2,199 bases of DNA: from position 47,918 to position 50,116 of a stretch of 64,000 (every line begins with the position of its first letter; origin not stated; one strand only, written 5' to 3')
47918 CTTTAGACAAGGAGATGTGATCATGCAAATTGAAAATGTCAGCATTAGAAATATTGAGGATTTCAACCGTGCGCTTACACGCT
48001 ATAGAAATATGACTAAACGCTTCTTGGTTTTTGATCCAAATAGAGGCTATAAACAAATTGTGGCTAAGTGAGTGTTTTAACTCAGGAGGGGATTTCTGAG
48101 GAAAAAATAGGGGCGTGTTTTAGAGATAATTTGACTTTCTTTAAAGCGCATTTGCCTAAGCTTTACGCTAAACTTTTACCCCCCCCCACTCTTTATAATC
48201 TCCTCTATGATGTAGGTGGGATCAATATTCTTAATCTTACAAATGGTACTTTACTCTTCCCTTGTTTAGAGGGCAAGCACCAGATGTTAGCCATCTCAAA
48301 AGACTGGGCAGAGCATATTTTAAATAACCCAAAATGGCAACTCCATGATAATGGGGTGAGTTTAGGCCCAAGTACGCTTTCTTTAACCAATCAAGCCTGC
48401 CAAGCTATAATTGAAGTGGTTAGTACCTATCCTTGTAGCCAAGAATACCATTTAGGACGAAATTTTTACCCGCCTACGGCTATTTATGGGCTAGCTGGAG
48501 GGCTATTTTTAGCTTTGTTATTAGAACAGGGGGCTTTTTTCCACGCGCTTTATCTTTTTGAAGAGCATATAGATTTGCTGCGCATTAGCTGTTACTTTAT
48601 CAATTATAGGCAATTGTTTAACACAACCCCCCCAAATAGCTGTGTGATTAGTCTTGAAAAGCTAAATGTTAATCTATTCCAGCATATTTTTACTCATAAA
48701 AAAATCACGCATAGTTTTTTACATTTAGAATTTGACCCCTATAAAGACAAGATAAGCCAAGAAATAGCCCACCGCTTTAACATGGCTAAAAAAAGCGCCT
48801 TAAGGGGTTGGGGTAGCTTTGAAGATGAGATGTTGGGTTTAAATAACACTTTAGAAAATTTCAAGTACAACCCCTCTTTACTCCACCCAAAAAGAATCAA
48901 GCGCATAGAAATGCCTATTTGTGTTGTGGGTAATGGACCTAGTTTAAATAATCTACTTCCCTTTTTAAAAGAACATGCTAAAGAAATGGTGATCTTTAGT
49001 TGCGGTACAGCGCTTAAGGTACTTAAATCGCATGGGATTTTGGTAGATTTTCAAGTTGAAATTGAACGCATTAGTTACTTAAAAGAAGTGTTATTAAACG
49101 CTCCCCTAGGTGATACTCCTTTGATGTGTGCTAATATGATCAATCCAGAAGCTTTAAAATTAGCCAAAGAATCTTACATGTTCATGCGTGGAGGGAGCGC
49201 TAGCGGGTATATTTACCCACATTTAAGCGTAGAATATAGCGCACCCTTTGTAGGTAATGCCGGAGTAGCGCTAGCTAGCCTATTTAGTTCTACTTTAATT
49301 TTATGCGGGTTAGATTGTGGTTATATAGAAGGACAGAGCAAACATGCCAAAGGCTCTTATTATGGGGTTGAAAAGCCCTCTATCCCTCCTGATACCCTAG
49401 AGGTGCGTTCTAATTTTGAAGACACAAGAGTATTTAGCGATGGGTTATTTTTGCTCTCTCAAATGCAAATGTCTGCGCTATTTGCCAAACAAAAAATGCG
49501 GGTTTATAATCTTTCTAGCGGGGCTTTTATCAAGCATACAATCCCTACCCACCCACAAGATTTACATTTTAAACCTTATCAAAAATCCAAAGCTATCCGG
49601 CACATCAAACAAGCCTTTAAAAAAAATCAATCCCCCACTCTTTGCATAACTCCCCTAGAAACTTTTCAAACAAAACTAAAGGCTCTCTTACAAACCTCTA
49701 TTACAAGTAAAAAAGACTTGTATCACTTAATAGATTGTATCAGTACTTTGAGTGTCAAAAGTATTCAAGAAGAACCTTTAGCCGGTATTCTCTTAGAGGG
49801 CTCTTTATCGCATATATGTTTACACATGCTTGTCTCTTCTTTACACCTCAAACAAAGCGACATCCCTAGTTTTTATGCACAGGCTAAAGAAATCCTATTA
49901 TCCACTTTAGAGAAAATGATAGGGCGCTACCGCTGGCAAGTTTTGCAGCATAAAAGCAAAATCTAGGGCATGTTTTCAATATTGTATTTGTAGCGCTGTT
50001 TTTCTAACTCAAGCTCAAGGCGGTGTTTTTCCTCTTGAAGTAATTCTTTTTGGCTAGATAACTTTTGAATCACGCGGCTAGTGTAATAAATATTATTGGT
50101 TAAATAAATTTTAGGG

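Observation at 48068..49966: Maf-family flagellin glycosylation gene with C9 and C7 coding homopolymers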

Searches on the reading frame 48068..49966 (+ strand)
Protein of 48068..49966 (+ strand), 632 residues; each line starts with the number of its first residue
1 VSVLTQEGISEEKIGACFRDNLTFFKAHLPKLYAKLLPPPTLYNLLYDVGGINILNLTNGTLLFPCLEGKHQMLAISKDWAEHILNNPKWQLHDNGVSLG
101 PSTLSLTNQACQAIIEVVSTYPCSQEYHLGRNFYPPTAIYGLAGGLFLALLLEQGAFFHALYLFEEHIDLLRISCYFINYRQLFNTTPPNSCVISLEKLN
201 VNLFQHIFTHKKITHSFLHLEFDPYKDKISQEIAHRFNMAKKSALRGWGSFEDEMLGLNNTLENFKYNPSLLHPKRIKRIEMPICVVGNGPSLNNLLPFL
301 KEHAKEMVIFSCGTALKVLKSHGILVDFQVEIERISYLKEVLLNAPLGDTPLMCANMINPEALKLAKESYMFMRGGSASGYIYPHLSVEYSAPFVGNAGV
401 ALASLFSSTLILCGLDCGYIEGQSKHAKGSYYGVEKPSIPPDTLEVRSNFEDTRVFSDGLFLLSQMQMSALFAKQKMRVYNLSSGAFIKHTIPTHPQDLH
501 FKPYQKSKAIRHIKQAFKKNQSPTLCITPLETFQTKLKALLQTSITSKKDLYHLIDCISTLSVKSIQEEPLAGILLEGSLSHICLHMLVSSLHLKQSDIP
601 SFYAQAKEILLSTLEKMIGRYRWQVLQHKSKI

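Call 4: search_protein_families(library=pfam, proteins=[window:48068-49966:+], max_evalue=0.01)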
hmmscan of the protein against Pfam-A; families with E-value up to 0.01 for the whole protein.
window:48068-49966:+ (632 aa): 2 families
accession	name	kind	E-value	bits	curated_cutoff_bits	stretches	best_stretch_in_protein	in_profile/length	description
PF01973.23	MptE-like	-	8.9e-33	113.9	34.6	1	259-421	1-170/171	6-hydroxymethylpterin diphosphokinase MptE-like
PF20157.4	Maf_flag10_N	-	1.6e-08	34.7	23.5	1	18-205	2-184/228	Glycosyltransferase Maf N-terminal domain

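Call 5: search_protein_families(library=ncbifam, proteins=[window:48068-49966:+], max_evalue=0.01)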
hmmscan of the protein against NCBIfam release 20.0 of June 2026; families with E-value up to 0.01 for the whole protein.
window:48068-49966:+ (632 aa): 1 family
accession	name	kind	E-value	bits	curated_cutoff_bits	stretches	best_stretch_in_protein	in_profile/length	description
NF050051.1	FlagModPseD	domain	2.3e-19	69.5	670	1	132-523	70-487/640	flagellin modification protein PseD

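Call 6: find_homologous_proteins(query=window:48068-49966:+, max_evalue=0.00001)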
Query window:48068-49966:+ (632 aa): 229 proteins with E <= 0.00001 among 8000 candidates; the best 120 are listed.
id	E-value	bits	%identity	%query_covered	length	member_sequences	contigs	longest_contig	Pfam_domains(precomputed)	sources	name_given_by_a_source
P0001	0.0e+0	1421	98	100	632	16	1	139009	PF01973.24,PF20157.5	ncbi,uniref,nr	ncbi:6-hydroxymethylpterin diphosphokinase MptE-like protein [Helicobacter suis]|uniref:6-hydroxymet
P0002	0.0e+0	1331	92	100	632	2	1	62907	PF01973.24,PF20157.5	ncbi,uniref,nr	ncbi:6-hydroxymethylpterin diphosphokinase MptE-like protein [Helicobacter suis]|uniref:6-hydroxymet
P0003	3.5e-271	919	64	98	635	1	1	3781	PF01973.24,PF20157.5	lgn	-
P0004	1.0e-261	888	64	99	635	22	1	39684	PF01973.24,PF20157.5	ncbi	-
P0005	5.1e-261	886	65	97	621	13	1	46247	PF01973.24,PF20157.5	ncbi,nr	ncbi:motility associated factor glycosyltransferase family protein [Helicobacter ailurogastricus]|nr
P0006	1.7e-260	884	64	97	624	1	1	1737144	PF01973.24,PF20157.5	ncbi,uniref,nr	ncbi:PH domain-containing protein [Helicobacter sp. NHP21005]|uniref:motility associated factor glyc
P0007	3.7e-260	883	64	97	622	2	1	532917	PF01973.24,PF20157.5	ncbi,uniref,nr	ncbi:6-hydroxymethylpterin diphosphokinase MptE-like protein [Helicobacter sp. NHP22-001]|uniref:mot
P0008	9.7e-258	875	64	97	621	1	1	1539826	PF01973.24,PF20157.5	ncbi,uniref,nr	ncbi:PH domain-containing protein [Helicobacter sp. NHP19-003]|uniref:PH domain-containing protein n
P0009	1.3e-257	874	64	97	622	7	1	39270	PF01973.24,PF20157.5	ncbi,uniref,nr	ncbi:hypothetical protein HHE02_14830 [Helicobacter heilmannii]|uniref:motility associated factor gl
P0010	1.8e-223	762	57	96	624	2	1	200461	PF01973.24,PF20157.5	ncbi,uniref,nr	ncbi:6-hydroxymethylpterin diphosphokinase MptE-like protein [Helicobacter labacensis]|uniref:6-hydr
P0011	8.5e-221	753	57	99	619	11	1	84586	PF01973.24,PF20157.5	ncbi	-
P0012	1.7e-218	745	57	96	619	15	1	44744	PF01973.24,PF20157.5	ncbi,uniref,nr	ncbi:6-hydroxymethylpterin diphosphokinase MptE-like protein [Helicobacter felis]|uniref:6-hydroxyme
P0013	1.1e-172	594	47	97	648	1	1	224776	PF01973.24,PF20157.5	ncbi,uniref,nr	ncbi:hypothetical protein BKH46_01580 [Helicobacter sp. 12S02634-8]|uniref:motility associated facto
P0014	4.9e-172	592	47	97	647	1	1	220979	PF01973.24,PF20157.5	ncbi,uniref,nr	ncbi:6-hydroxymethylpterin diphosphokinase MptE-like protein [Helicobacter sp. 11S03491-1]|uniref:mo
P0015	1.4e-171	590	45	98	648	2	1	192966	PF01973.24,PF20157.5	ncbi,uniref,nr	ncbi:hypothetical protein BKH41_03495 [Helicobacter sp. 12S02232-10]|uniref:motility associated fact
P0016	2.0e-170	586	45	97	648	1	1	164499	PF01973.24,PF20157.5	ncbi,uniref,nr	ncbi:hypothetical protein BKH42_01750 [Helicobacter sp. 13S00482-2]|uniref:motility associated facto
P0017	6.3e-168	578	44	98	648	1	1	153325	PF01973.24,PF20157.5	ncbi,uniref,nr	ncbi:6-hydroxymethylpterin diphosphokinase MptE-like protein [Helicobacter sp. 11S02596-1]|uniref:mo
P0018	3.7e-167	576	45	98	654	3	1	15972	PF01973.24,PF20157.5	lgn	-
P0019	3.1e-165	569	45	98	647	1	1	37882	PF01973.24,PF20157.5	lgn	-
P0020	6.6e-165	568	44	97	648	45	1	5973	PF01973.24,PF20157.5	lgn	-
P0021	2.8e-164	566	45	98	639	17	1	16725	PF01973.24,PF20157.5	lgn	-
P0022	5.1e-163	562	43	97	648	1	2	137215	PF01973.24,PF20157.5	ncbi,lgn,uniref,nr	ncbi:6-hydroxymethylpterin diphosphokinase MptE-like protein [Helicobacter cappadocius]|uniref:DUF11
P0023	1.1e-162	561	44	98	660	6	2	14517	PF01973.24,PF20157.5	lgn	-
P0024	2.6e-162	559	43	97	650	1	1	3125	PF01973.24,PF20157.5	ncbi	-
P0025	6.1e-162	558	45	98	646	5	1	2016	PF01973.24,PF20157.5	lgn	-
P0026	6.5e-162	558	45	97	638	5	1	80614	PF01973.24,PF20157.5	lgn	-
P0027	7.7e-162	558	43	97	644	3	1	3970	PF01973.24,PF20157.5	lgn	-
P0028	4.3e-161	556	45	97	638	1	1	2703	PF01973.24,PF20157.5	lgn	-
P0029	9.0e-161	554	45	96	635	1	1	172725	PF01973.24,PF20157.5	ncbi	-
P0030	1.8e-160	553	45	96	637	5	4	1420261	PF01973.24,PF20157.5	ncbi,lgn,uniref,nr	ncbi:DUF115 domain-containing protein [Helicobacter cholecystus]|uniref:DUF115 domain-containing pro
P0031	4.6e-160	552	45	94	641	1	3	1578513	PF01973.24,PF20157.5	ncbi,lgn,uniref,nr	ncbi:6-hydroxymethylpterin diphosphokinase MptE-like protein [Helicobacter mustelae]|uniref:Motility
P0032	1.4e-159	550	43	97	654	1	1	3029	PF01973.24,PF20157.5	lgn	-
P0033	1.8e-159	550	44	98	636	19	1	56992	PF01973.24,PF20157.5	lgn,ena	-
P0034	1.8e-159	550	45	98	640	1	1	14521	PF01973.24,PF20157.5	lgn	-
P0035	6.2e-159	548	43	98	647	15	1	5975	PF01973.24,PF20157.5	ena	-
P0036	7.6e-159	548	45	96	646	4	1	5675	PF01973.24,PF20157.5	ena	-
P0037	2.1e-158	547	45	96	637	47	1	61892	PF01973.24,PF20157.5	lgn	-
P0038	3.4e-158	546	43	97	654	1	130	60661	PF01973.24,PF20157.5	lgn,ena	-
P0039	1.0e-157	544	44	98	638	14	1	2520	PF01973.24,PF20157.5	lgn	-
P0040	1.2e-157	544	44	98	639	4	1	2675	PF01973.24,PF20157.5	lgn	-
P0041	1.3e-157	544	43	97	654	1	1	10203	PF01973.24,PF20157.5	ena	-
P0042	2.4e-157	543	44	96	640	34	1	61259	PF01973.24,PF20157.5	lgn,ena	-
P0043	3.9e-157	542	46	94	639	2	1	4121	PF01973.24,PF20157.5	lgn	-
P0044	9.0e-157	541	45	96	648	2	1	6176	PF01973.24,PF20157.5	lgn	-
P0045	4.0e-156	539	44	97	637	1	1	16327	PF01973.24,PF20157.5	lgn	-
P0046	5.5e-155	535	42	97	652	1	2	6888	PF01973.24,PF20157.5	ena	-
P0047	7.0e-155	535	42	97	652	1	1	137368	PF01973.24,PF20157.5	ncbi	ncbi:motility associated factor glycosyltransferase family protein [Helicobacter sp. T3_23-1056]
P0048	7.6e-155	535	43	99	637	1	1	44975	PF01973.24,PF20157.5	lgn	-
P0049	1.2e-154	534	42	97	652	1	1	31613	PF01973.24,PF20157.5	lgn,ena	-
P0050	1.2e-154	534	44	95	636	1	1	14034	PF01973.24,PF20157.5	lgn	-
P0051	1.3e-154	534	41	97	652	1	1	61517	PF01973.24,PF20157.5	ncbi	ncbi:motility associated factor glycosyltransferase family protein [Helicobacter sp. T3_23-1059]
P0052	1.5e-154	534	44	95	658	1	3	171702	PF01973.24,PF20157.5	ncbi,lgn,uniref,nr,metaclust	ncbi:6-hydroxymethylpterin diphosphokinase MptE-like protein [Helicobacter pametensis]|uniref:motili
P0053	1.5e-154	534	42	97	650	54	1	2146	PF01973.24,PF20157.5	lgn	-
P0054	2.4e-154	533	41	97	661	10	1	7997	PF01973.24,PF20157.5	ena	-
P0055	2.7e-154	533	43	97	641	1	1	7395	PF01973.24,PF20157.5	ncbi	-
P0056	3.3e-154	533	42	97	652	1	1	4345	PF01973.24,PF20157.5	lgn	-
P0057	8.9e-154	531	44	95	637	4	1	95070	PF01973.24,PF20157.5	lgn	-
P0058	4.4e-153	529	42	97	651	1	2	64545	PF01973.24,PF20157.5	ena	-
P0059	5.2e-153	529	41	99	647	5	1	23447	PF01973.24,PF20157.5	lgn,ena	-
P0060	8.4e-153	528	46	93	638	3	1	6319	PF01973.24,PF20157.5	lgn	-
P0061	9.9e-153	528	44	98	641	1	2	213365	PF01973.24,PF20157.5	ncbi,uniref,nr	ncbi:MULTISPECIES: motility associated factor glycosyltransferase family protein [unclassified Helic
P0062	4.3e-152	526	42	97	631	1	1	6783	PF01973.24,PF20157.5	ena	-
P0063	2.1e-151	524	45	90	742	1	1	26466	PF01973.24,PF20157.5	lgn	-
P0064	2.4e-151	523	43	97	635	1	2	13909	PF01973.24,PF20157.5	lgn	-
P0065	1.1e-150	521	43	95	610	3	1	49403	PF01973.24,PF20157.5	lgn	-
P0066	7.9e-150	518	43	98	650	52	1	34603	PF01973.24,PF20157.5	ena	-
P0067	3.4e-149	516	44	97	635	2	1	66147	PF01973.24,PF20157.5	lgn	-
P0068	8.2e-149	515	44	96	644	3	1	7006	PF01973.24,PF20157.5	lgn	-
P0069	2.5e-148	513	41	98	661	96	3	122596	PF01973.24,PF20157.5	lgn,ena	-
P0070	8.0e-148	512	41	96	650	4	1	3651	PF01973.24,PF20157.5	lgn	-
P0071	2.0e-147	510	43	97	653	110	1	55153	PF01973.24,PF20157.5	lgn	-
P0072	2.4e-147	510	43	95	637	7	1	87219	PF01973.24,PF20157.5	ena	-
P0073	1.0e-146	508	42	97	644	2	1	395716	PF01973.24,PF20157.5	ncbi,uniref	ncbi:6-hydroxymethylpterin diphosphokinase MptE-like protein [Helicobacter himalayensis]|uniref:6-hy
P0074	1.3e-146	508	44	98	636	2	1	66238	PF01973.24,PF20157.5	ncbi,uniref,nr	ncbi:motility associated factor glycosyltransferase family protein [Helicobacter cetorum]|uniref:mot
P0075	4.6e-146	506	42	100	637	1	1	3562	PF01973.24,PF20157.5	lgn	-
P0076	1.0e-145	505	42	97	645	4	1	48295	PF01973.24,PF20157.5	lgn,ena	-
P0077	2.0e-145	504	40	97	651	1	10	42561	PF01973.24,PF20157.5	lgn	-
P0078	7.3e-145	502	41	95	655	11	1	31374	PF01973.24,PF20157.5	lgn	-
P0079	2.2e-144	500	41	97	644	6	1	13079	PF01973.24,PF20157.5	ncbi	-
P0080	9.1e-144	498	41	95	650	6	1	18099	PF01973.24,PF20157.5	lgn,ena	-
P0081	2.6e-143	497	40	98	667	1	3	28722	PF01973.24,PF20157.5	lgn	-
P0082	3.5e-143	496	42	99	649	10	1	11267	PF01973.24,PF20157.5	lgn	-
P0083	6.6e-143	495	40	98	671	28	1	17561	PF01973.24,PF20157.5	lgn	-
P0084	1.3e-142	495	40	97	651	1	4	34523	PF01973.24,PF20157.5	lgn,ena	-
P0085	1.4e-142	494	42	97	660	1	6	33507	PF01973.24,PF20157.5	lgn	-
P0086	5.6e-142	492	44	96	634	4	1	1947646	PF01973.24,PF20157.5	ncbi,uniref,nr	ncbi:motility associated factor glycosyltransferase family protein [Helicobacter cetorum]|uniref:DUF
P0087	5.7e-142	492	41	95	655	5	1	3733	PF01973.24,PF20157.5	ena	-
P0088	1.6e-141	491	45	96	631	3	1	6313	PF01973.24,PF20157.5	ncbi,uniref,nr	ncbi:hypothetical protein N410_01745 [Helicobacter pylori GC26]|uniref:motility associated factor gl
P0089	2.0e-141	491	45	96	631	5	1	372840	PF01973.24,PF20157.5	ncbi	ncbi:motility associated factor glycosyltransferase family protein [Helicobacter pylori]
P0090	2.1e-141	490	45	96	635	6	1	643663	PF01973.24,PF20157.5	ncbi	-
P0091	2.8e-141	490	42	96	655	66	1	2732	PF01973.24,PF20157.5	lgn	-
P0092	4.1e-141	489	42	96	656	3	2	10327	PF01973.24,PF20157.5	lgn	-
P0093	5.6e-141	489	41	97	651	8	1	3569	PF01973.24,PF20157.5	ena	-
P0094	1.1e-140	488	45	98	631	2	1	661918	PF01973.24,PF20157.5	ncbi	-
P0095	1.9e-140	487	45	96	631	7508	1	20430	PF01973.24,PF20157.5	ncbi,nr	ncbi:hypothetical protein VN1222_13100 [Helicobacter pylori]|nr:hypothetical protein VN1222_13100 [H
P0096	3.6e-140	486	45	95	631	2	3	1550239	PF01973.24,PF20157.5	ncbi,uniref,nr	ncbi:motility associated factor glycosyltransferase family protein [Helicobacter acinonychis]|uniref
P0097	4.9e-140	486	44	98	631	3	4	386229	PF01973.24,PF20157.5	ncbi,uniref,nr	ncbi:motility associated factor glycosyltransferase family protein [Helicobacter pylori]|uniref:moti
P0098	2.3e-139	484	44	96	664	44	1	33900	PF01973.24,PF20157.5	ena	-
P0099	4.5e-139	483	44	98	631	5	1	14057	PF01973.24,PF20157.5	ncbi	-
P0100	1.6e-138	481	42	95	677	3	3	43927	PF01973.24,PF20157.5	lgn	-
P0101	3.2e-138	480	44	98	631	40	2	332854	PF01973.24,PF20157.5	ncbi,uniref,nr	ncbi:motility associated factor glycosyltransferase family protein [Helicobacter pylori]|uniref:moti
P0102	7.7e-137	475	41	95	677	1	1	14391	PF01973.24,PF20157.5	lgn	-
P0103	1.6e-136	474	42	97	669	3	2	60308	PF01973.24,PF20157.5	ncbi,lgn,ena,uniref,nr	ncbi:MAG: motility associated factor glycosyltransferase family protein [Helicobacter sp.]|uniref:6-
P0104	4.9e-136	473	44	98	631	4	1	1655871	PF01973.24,PF20157.5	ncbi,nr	ncbi:motility associated factor glycosyltransferase family protein [Helicobacter pylori]|nr:motility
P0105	1.0e-135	472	44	81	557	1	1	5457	PF01973.24,PF20157.5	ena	-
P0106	1.1e-135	472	41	97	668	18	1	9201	PF01973.24,PF20157.5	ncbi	-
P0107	2.1e-135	471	40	95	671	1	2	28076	PF01973.24,PF20157.5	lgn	-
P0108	2.2e-135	471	40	95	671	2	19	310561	PF01973.24,PF20157.5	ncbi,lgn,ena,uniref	ncbi:6-hydroxymethylpterin diphosphokinase MptE-like protein [Helicobacter typhlonius]|uniref:6-hydr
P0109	2.0e-134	467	40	97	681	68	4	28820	PF01973.24,PF20157.5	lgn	-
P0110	4.4e-134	466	38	97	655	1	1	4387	PF01973.24,PF20157.5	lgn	-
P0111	9.2e-134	465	39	97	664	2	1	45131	PF01973.24,PF20157.5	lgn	-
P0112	1.6e-133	464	42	97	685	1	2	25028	PF01973.24,PF20157.5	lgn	-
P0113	2.8e-133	464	41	95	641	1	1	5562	PF01973.24,PF20157.5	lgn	-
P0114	2.9e-133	464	41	96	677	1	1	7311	PF01973.24,PF20157.5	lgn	-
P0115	1.5e-131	458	40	95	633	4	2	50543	PF01973.24,PF20157.5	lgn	-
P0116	2.5e-131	457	40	96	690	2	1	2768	PF01973.24,PF20157.5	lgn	-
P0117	2.5e-129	451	41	95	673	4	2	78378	PF01973.24,PF20157.5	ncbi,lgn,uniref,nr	ncbi:motility associated factor glycosyltransferase family protein [Helicobacter marmotae]|uniref:DU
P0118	5.3e-128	446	40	94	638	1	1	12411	PF01973.24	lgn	-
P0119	9.8e-128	445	38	100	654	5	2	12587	PF01973.24,PF20157.5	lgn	-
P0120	2.6e-127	444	40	95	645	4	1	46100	PF01973.24,PF20157.5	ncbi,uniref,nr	ncbi:hypothetical protein B6S12_05455 [Helicobacter valdiviensis]|uniref:Motility accessory factor n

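Call 7: find_encoding_contigs(protein=window:48068-49966:+, flank=3000, max_places=10)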
Protein window:48068-49966:+ (632 aa): no gene with exactly this product is on record in the collection.

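Call 8: list_cluster_members(proteins=[P0001, P0002])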
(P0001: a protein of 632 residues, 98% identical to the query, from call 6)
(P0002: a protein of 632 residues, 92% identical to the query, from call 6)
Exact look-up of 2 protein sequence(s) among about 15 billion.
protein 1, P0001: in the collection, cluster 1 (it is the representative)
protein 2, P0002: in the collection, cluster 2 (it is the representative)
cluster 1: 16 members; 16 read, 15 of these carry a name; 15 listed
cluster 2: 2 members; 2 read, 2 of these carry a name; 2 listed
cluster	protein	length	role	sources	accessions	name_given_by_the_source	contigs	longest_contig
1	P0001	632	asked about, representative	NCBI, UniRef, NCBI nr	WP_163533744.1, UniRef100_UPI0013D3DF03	6-hydroxymethylpterin diphosphokinase MptE-like protein [Helicobacter suis] | 6-hydroxymethylpterin diphosphokinase MptE-like protein n=1 Tax=Helicobacter suis ...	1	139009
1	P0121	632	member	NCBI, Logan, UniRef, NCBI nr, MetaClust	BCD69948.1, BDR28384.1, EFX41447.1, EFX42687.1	6-hydroxymethylpterin diphosphokinase MptE-like protein [Helicobacter suis] | DUF115 domain-containing protein n=2 Tax=Helicobacter suis TaxID=104628 RepID=E7G582_9HELI | status=active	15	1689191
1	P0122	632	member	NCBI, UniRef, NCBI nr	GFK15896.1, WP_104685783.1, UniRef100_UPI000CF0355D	6-hydroxymethylpterin diphosphokinase MptE-like protein [Helicobacter suis] | 6-hydroxymethylpterin diphosphokinase MptE-like protein n=1 Tax=Helicobacter suis ...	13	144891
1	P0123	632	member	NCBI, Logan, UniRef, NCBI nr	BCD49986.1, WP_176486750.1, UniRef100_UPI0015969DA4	6-hydroxymethylpterin diphosphokinase MptE-like protein [Helicobacter suis] | 6-hydroxymethylpterin diphosphokinase MptE-like protein n=1 Tax=Helicobacter suis ...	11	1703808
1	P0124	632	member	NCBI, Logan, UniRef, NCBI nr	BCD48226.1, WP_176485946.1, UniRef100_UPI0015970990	PH domain-containing protein [Helicobacter suis] | 6-hydroxymethylpterin diphosphokinase MptE-like protein n=1 Tax=Helicobacter suis ... | 6-hydroxymethylpterin diphosphokinase MptE-like protein [Helicobacter suis]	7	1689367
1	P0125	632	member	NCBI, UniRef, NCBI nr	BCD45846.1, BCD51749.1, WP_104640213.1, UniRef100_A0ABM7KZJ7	PH domain-containing protein [Helicobacter suis] | PH domain-containing protein n=1 Tax=Helicobacter suis TaxID=104628 RepID=A0ABM7KZJ7_9HELI | 6-hydroxymethylpterin diphosphokinase MptE-like protein [Helicobacter suis]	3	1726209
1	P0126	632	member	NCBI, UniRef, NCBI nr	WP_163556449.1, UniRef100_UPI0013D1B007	6-hydroxymethylpterin diphosphokinase MptE-like protein [Helicobacter suis] | 6-hydroxymethylpterin diphosphokinase MptE-like protein n=1 Tax=Helicobacter suis ...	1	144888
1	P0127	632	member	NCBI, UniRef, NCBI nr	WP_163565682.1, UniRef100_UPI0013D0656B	6-hydroxymethylpterin diphosphokinase MptE-like protein [Helicobacter suis] | 6-hydroxymethylpterin diphosphokinase MptE-like protein n=1 Tax=Helicobacter suis ...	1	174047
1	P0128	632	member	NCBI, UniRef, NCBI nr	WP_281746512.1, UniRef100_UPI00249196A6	6-hydroxymethylpterin diphosphokinase MptE-like protein [Helicobacter suis] | 6-hydroxymethylpterin diphosphokinase MptE-like protein n=1 Tax=Helicobacter suis ...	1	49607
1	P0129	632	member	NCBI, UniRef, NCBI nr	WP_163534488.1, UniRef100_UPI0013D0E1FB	6-hydroxymethylpterin diphosphokinase MptE-like protein [Helicobacter suis] | 6-hydroxymethylpterin diphosphokinase MptE-like protein n=1 Tax=Helicobacter suis ...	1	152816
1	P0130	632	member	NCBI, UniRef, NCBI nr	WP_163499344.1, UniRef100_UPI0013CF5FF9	6-hydroxymethylpterin diphosphokinase MptE-like protein [Helicobacter suis] | 6-hydroxymethylpterin diphosphokinase MptE-like protein n=1 Tax=Helicobacter suis ...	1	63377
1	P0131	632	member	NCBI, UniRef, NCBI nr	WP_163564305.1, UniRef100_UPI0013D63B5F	6-hydroxymethylpterin diphosphokinase MptE-like protein [Helicobacter suis] | 6-hydroxymethylpterin diphosphokinase MptE-like protein n=1 Tax=Helicobacter suis ...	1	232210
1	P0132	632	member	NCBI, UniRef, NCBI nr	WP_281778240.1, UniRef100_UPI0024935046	6-hydroxymethylpterin diphosphokinase MptE-like protein [Helicobacter suis] | 6-hydroxymethylpterin diphosphokinase MptE-like protein n=1 Tax=Helicobacter suis ...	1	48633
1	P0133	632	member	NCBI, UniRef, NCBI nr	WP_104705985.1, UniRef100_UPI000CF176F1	6-hydroxymethylpterin diphosphokinase MptE-like protein [Helicobacter suis] | 6-hydroxymethylpterin diphosphokinase MptE-like protein n=1 Tax=Helicobacter suis ...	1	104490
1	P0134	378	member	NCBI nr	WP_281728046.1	6-hydroxymethylpterin diphosphokinase MptE-like protein [Helicobacter suis]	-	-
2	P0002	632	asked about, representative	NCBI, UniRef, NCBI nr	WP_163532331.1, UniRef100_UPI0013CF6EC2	6-hydroxymethylpterin diphosphokinase MptE-like protein [Helicobacter suis] | 6-hydroxymethylpterin diphosphokinase MptE-like protein n=1 Tax=Helicobacter suis ...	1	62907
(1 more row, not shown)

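Call 9: find_encoding_contigs(protein=P0001, flank=3000, max_places=10)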
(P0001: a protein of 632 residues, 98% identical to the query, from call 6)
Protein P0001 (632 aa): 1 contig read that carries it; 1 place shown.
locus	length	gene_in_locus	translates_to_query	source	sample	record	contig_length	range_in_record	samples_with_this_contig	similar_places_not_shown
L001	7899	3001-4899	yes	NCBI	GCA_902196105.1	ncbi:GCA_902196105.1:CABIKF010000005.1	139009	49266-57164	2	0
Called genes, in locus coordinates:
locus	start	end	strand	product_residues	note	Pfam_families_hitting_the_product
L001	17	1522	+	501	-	PF00324:AA_permease, PF13520:AA_permease_2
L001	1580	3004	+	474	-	PF00089:Trypsin, PF13365:Trypsin_2, PF00595:PDZ, PF13180:PDZ_2, PF17820:PDZ_6 (weak)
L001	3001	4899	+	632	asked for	PF20157:Maf_flag10_N, PF01973:MptE-like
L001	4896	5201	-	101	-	-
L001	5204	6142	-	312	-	PF01795:Methyltransf_5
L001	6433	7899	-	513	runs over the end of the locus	PF13091:PLDc_2, PF00614:PLDc (faint), PF13091:PLDc_2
